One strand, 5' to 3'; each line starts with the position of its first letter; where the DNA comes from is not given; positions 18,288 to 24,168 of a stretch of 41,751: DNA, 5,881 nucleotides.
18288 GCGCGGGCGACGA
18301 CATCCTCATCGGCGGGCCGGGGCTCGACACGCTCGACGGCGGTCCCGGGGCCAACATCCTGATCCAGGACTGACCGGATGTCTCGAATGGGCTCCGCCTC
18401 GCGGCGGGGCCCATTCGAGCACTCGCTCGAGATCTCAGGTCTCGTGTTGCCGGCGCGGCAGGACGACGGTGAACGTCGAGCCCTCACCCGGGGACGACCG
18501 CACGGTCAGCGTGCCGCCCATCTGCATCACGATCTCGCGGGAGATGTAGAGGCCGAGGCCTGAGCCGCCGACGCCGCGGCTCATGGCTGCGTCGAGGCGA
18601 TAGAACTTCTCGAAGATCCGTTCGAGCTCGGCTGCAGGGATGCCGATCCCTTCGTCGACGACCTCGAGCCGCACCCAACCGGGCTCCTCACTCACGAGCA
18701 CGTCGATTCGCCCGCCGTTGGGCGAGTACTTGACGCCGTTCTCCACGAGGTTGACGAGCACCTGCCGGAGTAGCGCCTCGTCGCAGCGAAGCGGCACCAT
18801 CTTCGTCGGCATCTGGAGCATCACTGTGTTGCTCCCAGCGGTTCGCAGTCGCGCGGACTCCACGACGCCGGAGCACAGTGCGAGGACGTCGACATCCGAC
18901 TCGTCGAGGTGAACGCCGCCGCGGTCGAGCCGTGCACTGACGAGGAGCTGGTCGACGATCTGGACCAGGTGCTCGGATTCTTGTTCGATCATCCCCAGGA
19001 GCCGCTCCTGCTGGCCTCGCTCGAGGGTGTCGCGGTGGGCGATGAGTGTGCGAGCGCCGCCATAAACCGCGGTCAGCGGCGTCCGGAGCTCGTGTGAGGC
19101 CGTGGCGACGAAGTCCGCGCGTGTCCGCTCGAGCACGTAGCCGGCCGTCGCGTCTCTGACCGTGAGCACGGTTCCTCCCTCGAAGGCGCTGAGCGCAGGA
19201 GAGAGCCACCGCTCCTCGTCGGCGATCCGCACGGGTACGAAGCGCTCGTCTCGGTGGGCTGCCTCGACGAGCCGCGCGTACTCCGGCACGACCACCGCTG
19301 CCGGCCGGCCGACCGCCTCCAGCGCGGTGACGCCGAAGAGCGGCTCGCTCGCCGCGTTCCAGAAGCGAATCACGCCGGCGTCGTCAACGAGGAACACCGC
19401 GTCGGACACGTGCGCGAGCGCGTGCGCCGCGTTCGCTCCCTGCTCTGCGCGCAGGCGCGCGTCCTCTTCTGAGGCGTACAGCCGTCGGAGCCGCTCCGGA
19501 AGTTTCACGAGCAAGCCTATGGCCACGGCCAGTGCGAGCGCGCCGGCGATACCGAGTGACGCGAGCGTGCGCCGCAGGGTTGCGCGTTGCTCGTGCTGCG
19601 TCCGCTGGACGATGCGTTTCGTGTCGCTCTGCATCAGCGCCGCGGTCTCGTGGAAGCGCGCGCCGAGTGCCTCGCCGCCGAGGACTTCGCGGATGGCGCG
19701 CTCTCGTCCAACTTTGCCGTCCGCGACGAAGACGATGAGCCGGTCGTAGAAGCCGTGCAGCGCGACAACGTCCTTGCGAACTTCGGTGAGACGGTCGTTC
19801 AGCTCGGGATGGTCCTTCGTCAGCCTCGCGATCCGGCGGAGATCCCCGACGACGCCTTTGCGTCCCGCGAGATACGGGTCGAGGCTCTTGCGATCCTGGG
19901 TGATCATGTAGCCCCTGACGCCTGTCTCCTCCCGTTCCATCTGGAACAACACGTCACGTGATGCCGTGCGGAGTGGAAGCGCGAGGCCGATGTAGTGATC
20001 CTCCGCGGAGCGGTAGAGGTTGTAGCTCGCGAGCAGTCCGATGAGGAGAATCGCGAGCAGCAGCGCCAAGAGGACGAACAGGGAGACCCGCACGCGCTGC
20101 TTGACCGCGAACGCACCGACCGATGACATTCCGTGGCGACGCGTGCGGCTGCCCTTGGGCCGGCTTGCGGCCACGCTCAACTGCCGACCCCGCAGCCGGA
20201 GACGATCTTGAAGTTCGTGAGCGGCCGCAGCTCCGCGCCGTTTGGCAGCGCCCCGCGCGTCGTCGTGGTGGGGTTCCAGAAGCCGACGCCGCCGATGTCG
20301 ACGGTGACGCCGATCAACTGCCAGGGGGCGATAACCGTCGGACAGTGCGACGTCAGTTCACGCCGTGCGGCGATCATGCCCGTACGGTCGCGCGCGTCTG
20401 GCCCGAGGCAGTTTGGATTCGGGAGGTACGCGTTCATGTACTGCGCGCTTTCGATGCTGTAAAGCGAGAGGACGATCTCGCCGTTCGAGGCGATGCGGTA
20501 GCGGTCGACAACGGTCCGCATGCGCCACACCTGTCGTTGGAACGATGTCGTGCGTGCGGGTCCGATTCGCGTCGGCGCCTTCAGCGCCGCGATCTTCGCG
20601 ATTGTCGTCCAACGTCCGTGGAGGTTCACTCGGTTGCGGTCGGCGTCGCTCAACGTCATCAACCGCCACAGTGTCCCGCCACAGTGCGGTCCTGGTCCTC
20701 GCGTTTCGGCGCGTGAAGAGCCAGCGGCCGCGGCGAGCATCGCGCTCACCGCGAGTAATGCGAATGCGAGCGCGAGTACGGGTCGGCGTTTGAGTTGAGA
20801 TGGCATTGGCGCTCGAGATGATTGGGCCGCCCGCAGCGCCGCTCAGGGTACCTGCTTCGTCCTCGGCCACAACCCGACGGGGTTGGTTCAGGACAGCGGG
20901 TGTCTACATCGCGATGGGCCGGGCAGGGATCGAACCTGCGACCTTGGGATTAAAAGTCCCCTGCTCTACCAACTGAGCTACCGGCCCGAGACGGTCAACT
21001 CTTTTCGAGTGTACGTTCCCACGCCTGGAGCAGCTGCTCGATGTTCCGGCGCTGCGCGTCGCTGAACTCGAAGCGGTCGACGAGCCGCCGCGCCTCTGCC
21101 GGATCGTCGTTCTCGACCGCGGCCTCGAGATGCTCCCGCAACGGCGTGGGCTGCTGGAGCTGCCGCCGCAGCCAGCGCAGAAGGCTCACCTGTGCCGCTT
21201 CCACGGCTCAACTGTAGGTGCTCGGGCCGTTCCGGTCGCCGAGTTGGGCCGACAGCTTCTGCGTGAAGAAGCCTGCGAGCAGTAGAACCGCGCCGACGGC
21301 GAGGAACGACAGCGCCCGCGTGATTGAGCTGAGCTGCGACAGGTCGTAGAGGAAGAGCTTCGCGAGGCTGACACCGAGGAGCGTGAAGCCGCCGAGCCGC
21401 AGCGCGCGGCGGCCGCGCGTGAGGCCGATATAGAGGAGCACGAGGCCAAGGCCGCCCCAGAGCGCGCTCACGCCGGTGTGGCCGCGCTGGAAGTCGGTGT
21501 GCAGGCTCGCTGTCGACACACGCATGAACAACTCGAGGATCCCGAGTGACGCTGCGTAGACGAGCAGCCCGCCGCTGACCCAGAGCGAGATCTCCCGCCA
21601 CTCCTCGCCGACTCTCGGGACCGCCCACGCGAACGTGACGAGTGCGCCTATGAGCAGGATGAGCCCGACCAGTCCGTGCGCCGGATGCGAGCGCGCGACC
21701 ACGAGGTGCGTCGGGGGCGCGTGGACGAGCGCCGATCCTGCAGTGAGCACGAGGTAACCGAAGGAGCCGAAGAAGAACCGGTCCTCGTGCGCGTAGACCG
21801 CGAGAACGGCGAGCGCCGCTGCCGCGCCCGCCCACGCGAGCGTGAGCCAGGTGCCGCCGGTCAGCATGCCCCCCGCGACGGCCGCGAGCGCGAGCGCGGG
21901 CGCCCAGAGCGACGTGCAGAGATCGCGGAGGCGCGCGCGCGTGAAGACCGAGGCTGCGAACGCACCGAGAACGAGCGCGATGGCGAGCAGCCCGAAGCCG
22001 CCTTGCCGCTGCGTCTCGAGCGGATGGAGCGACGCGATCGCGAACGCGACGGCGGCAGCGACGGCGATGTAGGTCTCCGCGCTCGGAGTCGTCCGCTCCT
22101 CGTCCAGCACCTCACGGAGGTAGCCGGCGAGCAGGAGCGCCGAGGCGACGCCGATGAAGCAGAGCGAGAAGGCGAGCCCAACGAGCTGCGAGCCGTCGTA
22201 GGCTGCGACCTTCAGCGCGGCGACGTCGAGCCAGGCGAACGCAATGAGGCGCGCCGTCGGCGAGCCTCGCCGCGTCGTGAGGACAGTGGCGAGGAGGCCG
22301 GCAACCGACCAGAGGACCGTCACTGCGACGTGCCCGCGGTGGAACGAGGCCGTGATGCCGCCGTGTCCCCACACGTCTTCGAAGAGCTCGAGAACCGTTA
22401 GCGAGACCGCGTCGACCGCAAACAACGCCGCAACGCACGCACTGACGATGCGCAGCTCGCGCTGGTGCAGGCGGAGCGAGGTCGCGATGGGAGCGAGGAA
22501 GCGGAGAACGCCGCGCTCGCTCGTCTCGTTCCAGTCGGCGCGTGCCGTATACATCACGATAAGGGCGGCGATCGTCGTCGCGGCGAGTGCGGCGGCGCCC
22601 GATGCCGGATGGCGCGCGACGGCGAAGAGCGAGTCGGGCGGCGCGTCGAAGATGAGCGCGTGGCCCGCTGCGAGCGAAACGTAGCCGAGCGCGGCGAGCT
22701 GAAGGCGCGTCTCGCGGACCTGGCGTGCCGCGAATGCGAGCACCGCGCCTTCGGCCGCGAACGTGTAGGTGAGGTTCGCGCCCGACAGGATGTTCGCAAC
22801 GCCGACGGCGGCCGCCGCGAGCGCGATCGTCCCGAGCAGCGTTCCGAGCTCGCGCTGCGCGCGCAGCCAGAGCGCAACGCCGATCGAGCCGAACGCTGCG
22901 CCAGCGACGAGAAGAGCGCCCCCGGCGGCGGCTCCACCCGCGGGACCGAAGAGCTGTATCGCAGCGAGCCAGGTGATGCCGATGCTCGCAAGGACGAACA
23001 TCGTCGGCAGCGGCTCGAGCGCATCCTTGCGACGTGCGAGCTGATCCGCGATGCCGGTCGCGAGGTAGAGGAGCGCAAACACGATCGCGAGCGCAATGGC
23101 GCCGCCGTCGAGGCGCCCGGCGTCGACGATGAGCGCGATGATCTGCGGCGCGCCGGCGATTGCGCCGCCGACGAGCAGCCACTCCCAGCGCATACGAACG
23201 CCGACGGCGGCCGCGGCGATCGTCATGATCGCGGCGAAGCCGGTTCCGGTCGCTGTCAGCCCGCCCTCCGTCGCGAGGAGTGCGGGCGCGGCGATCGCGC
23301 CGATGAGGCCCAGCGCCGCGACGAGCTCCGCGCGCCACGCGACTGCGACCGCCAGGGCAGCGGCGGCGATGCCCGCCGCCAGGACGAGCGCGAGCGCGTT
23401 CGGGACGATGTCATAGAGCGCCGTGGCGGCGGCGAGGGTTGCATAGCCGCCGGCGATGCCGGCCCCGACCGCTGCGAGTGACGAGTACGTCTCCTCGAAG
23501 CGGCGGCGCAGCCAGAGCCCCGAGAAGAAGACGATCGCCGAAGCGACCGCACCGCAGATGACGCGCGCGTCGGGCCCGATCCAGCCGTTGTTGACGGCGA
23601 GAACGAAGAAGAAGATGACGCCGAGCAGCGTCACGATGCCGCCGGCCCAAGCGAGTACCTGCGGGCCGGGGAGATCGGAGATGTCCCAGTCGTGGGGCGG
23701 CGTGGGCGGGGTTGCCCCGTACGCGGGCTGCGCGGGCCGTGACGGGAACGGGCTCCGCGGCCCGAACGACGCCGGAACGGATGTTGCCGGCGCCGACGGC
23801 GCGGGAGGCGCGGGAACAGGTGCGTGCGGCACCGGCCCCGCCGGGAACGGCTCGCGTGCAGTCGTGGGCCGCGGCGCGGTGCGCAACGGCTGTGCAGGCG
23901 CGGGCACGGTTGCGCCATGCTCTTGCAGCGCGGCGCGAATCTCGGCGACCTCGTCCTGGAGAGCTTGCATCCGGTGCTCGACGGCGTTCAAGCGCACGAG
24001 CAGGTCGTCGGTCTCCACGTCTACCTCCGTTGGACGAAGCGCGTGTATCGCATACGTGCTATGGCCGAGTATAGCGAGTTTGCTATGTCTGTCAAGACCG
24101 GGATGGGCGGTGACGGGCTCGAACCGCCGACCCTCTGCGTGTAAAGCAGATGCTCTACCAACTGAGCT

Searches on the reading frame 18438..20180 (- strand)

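Call 38: search_protein_families(library=pfam, proteins=[window:18438-20180:-], max_evalue=0.001)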
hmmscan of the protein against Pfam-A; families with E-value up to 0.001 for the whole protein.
window:18438-20180:- (581 aa): 7 families
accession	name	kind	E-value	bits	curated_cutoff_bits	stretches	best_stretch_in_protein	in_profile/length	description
PF02518.31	HATPase_c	-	2.3e-33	115.4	26.4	1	467-577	2-110/111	Histidine kinase-, DNA gyrase B-, and HSP90-like ATPase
PF05227.19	CHASE3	-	1.2e-15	58.1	28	1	68-194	9-135/138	CHASE3 domain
PF00512.31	HisKA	-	3.6e-15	56.2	26.9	1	354-421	2-66/66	His Kinase A (phospho-acceptor) domain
PF00989.32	PAS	-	3.6e-07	30.6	22.6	1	254-309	6-67/113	PAS fold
PF08448.16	PAS_4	-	2.7e-05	24.8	23.1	1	255-312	1-63/110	PAS fold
PF13581.12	HATPase_c_2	-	0.00029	21.3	27.4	0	475-552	40-110/127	Histidine kinase-like ATPase domain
PF13188.13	PAS_8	-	0.00035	20.8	21.8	1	254-302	6-51/65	PAS domain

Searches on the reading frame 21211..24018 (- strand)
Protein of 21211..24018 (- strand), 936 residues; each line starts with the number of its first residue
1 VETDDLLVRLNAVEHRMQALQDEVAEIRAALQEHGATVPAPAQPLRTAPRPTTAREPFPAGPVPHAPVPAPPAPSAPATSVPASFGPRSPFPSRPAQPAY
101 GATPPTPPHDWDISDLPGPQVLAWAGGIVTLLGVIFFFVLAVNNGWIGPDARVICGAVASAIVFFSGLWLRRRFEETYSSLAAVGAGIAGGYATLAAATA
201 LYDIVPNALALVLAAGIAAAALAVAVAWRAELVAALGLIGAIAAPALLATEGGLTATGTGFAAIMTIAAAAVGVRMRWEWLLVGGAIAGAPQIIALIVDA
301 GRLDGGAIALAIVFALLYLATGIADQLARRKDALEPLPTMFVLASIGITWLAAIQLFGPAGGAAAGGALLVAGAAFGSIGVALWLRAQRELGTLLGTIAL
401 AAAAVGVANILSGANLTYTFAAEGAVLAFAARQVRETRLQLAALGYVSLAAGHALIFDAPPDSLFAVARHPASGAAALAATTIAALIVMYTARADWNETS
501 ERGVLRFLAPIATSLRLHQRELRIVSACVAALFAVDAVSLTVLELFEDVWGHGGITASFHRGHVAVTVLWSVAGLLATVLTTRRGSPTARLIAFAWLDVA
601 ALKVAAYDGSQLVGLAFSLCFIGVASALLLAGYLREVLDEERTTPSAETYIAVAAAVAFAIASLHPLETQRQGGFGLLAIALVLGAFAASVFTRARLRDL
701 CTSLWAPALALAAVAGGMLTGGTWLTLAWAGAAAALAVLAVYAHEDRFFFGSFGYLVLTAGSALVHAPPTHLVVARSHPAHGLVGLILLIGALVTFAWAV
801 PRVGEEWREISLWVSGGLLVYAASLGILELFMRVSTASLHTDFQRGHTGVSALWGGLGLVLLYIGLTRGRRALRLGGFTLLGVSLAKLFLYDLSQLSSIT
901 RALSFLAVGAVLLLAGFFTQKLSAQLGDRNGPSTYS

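Call 38: search_protein_families(library=pfam, proteins=[window:21211-24018:-], max_evalue=0.001)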
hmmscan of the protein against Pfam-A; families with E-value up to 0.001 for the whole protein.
window:21211-24018:- (936 aa): 1 family
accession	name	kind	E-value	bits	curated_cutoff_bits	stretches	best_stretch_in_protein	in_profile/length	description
PF10101.14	DUF2339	-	7e-63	213.9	33.6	3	121-490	4-395/659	Predicted membrane protein (DUF2339)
